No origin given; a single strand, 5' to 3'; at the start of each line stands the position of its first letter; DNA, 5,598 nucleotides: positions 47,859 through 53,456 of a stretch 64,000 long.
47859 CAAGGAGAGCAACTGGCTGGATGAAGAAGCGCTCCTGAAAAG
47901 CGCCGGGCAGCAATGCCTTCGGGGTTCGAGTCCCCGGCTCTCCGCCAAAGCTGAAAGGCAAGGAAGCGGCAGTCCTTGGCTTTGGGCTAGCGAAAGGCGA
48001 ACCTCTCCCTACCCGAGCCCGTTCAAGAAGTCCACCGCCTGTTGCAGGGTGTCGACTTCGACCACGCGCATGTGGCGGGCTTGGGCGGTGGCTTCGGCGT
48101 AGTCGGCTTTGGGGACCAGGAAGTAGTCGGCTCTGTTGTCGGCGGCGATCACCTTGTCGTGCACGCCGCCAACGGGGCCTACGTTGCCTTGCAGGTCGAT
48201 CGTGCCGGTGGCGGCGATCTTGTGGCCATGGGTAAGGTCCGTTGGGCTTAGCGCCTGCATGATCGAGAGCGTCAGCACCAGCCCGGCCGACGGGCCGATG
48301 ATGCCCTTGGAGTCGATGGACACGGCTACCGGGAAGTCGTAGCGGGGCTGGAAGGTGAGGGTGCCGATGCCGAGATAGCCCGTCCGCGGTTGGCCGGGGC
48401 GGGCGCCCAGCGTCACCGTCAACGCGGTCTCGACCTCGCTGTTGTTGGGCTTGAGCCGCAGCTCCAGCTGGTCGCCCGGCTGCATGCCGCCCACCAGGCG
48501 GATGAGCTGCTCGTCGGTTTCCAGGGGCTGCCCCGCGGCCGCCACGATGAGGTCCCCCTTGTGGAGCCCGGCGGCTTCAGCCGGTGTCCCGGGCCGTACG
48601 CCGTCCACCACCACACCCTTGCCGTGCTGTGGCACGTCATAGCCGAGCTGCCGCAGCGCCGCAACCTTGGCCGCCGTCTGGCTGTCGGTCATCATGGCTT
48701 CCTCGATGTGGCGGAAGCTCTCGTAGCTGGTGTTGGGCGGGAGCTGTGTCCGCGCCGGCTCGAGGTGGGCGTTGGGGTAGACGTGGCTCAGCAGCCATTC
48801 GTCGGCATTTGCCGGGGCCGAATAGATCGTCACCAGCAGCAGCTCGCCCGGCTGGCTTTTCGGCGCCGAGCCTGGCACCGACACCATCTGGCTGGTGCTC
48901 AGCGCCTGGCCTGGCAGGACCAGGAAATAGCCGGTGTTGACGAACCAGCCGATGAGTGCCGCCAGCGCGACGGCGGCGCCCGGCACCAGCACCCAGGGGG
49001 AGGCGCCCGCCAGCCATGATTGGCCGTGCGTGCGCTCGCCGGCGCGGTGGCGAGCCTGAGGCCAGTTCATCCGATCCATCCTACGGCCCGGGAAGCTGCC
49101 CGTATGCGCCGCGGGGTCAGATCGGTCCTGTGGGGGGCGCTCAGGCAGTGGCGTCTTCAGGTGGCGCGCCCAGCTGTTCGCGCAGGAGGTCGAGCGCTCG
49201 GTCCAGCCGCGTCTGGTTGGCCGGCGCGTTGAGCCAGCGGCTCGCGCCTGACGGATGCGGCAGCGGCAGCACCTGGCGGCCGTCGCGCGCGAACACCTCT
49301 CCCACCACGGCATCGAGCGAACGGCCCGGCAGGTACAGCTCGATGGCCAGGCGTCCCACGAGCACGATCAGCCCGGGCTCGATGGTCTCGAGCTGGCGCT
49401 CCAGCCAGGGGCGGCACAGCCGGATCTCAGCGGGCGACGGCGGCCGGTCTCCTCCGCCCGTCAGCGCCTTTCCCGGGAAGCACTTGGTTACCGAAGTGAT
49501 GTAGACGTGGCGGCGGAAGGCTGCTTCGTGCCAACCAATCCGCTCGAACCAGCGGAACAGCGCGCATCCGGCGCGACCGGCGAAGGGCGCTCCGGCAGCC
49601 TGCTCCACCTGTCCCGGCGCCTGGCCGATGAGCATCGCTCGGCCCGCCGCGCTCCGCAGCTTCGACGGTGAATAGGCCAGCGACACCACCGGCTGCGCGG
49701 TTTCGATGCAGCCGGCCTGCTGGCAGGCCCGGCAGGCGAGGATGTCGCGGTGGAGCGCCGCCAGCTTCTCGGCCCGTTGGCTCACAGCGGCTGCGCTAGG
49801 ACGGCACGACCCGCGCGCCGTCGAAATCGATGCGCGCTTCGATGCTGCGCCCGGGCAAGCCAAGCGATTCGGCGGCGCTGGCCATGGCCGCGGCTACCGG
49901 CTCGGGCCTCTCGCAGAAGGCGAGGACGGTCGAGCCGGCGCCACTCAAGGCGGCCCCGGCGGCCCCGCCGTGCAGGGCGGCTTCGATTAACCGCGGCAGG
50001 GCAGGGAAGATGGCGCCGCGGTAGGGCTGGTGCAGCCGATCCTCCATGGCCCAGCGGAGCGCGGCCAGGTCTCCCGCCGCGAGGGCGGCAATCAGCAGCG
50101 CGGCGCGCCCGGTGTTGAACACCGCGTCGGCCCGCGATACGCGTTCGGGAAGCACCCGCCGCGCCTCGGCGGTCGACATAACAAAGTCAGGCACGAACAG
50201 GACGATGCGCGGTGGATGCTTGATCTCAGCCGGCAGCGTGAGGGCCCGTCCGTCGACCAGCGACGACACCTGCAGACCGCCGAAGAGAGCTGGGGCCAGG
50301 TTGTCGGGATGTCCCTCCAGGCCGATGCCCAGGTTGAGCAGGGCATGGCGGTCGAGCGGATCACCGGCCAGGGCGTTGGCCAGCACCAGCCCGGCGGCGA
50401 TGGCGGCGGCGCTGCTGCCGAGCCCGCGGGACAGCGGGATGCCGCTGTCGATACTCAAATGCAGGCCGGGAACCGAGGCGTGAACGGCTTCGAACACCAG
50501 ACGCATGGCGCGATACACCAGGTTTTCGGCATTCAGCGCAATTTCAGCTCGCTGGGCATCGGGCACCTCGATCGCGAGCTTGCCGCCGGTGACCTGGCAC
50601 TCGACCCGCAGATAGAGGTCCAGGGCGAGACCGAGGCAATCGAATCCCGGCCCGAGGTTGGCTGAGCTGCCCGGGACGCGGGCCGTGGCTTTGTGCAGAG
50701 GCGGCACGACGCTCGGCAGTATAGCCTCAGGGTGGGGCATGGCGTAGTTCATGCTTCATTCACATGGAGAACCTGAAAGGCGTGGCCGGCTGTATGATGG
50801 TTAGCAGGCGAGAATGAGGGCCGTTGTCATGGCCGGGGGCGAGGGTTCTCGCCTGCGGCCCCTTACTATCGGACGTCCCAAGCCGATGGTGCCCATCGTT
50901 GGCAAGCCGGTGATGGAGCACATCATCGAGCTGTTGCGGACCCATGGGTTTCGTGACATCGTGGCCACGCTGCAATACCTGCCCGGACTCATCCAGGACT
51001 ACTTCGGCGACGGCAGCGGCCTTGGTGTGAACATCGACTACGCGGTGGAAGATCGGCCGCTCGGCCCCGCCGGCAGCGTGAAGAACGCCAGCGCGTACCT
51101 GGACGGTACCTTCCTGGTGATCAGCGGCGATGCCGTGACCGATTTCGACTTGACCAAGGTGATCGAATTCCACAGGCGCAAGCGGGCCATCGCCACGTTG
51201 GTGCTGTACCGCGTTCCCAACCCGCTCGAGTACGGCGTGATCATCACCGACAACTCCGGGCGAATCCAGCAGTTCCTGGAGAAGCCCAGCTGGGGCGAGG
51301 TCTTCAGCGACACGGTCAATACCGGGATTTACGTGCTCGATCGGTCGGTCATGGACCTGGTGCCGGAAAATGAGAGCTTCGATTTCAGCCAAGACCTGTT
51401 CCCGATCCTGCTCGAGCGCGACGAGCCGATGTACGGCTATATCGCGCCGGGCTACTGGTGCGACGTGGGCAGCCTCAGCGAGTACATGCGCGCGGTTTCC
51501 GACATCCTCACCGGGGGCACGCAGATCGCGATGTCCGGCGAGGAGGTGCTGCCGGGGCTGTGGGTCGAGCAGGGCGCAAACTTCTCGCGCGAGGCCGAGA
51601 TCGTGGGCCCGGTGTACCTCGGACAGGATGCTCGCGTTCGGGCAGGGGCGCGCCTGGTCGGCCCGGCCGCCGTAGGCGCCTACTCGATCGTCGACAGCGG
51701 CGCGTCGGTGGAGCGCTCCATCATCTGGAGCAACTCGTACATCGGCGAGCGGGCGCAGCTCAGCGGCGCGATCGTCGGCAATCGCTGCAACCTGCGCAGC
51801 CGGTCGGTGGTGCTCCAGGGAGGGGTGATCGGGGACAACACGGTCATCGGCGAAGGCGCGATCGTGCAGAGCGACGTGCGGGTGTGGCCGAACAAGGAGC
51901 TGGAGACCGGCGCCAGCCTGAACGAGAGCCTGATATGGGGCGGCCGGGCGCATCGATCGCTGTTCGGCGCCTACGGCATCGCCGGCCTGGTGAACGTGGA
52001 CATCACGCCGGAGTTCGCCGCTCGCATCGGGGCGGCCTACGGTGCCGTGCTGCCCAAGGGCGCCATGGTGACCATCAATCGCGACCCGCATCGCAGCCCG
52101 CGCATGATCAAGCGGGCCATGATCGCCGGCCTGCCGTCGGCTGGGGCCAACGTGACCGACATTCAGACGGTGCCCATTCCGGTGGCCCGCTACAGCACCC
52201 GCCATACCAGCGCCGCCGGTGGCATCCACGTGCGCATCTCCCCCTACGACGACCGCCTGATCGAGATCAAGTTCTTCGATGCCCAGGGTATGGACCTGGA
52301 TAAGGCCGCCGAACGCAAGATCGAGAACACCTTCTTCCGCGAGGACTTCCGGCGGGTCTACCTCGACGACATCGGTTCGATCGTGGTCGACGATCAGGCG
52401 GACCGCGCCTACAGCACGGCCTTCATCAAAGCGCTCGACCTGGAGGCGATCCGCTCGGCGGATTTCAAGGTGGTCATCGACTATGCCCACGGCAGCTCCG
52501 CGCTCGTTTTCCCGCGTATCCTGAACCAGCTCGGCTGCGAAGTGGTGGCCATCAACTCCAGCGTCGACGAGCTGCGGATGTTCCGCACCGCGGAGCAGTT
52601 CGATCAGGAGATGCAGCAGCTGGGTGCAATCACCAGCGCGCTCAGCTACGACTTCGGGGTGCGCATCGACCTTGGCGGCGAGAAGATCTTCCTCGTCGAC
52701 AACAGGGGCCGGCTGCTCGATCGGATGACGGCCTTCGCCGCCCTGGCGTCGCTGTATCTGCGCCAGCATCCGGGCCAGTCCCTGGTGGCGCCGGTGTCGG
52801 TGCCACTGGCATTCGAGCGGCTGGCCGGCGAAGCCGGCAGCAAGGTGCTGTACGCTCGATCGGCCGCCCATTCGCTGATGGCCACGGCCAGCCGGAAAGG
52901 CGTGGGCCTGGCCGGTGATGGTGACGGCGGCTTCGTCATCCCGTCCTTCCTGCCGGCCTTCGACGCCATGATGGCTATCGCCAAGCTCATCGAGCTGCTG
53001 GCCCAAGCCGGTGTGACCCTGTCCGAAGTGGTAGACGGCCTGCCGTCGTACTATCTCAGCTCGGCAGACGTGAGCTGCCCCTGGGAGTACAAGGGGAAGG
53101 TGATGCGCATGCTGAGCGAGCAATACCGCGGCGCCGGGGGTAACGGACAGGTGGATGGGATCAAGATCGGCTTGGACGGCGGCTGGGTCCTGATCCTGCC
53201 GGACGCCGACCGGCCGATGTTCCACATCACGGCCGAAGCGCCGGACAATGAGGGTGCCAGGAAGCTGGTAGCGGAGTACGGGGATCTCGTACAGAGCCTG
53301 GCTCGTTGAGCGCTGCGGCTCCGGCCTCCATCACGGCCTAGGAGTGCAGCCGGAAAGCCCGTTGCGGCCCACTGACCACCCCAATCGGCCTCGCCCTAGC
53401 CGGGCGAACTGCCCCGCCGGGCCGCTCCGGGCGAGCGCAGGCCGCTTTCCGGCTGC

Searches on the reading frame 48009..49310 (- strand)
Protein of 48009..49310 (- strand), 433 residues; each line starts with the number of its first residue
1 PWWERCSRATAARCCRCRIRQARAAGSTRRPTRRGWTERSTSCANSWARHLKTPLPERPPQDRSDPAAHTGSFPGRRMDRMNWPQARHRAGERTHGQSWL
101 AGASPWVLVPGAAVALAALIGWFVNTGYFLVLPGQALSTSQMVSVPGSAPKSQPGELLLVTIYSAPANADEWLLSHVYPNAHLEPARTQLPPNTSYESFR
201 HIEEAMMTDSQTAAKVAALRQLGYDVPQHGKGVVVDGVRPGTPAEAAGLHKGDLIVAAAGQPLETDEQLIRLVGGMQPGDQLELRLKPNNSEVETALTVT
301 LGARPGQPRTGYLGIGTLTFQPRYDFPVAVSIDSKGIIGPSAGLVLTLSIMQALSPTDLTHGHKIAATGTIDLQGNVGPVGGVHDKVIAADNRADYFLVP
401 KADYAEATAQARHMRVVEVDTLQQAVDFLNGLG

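Call 27: search_protein_families(library=pfam, proteins=[window:48009-49310:-], max_evalue=0.001)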
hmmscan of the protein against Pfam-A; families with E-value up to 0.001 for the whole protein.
window:48009-49310:- (433 aa): 4 families
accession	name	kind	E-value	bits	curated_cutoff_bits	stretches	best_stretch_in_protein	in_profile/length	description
PF13180.12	PDZ_2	-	4.1e-12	46.7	27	1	222-298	3-79/80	PDZ domain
PF05362.19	Lon_C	-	3.9e-09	36.8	21.1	1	339-404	109-173/205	Lon protease (S16) C-terminal proteolytic domain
PF17820.7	PDZ_6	-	5.9e-09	36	27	1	234-274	1-41/54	PDZ domain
PF00595.29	PDZ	-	4.3e-06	27.5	23.2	1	230-265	24-59/81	PDZ domain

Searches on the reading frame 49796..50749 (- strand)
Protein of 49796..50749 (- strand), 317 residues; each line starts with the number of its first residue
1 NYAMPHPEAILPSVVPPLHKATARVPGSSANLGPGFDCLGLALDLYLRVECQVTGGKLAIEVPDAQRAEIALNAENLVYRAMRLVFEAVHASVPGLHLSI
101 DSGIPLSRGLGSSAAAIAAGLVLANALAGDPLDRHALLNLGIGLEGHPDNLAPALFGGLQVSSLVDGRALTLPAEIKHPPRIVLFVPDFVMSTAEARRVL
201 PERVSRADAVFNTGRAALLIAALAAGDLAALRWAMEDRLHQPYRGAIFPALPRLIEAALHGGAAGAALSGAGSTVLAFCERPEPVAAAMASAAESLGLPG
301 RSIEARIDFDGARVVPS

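Call 27: search_protein_families(library=pfam, proteins=[window:49796-50749:-], max_evalue=0.001)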
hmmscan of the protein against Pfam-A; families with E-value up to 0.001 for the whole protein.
window:49796-50749:- (317 aa): 2 families
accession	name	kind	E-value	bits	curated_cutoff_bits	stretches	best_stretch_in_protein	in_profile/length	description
PF00288.32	GHMP_kinases_N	-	3.5e-19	69.3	22.3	1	76-158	1-87/87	GHMP kinases N terminal domain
PF08544.19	GHMP_kinases_C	-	2.3e-12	47.6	21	1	219-290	1-77/85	GHMP kinases C terminal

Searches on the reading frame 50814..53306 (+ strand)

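Call 27: search_protein_families(library=pfam, proteins=[window:50814-53306:+], max_evalue=0.001)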
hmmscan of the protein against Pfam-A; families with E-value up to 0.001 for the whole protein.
window:50814-53306:+ (831 aa): 8 families
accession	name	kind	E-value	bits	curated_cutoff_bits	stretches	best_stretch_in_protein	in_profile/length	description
PF00483.29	NTP_transferase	-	7.7e-55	186.6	21.2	1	3-232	2-243/245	Nucleotidyl transferase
PF02878.22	PGM_PMM_I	-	5.3e-28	97.9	22.5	1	382-513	2-137/138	Phosphoglucomutase/phosphomannomutase, alpha/beta/alpha domain I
PF02879.22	PGM_PMM_II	-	2.9e-14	53.9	29.3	1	532-632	2-103/103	Phosphoglucomutase/phosphomannomutase, alpha/beta/alpha domain II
PF25084.1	LbH_EIF2B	-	1.4e-12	48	54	1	250-349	5-103/105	EIF2B subunit epsilon LbH domain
PF12804.13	NTP_transf_3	-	4e-10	40.5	27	1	3-108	1-97/160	MobA-like NTP transferase domain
PF00132.30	Hexapep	-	3.2e-09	36.5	27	0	338-357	3-22/36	Bacterial transferase hexapeptide (six repeats)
PF02880.22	PGM_PMM_III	-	1.5e-07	31.9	20.7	1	642-744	6-112/115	Phosphoglucomutase/phosphomannomutase, alpha/beta/alpha domain III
PF24894.1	Hexapep_GlmU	-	0.00032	21.2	23.3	0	290-331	40-81/104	GlmU-like, C-terminal hexapeptide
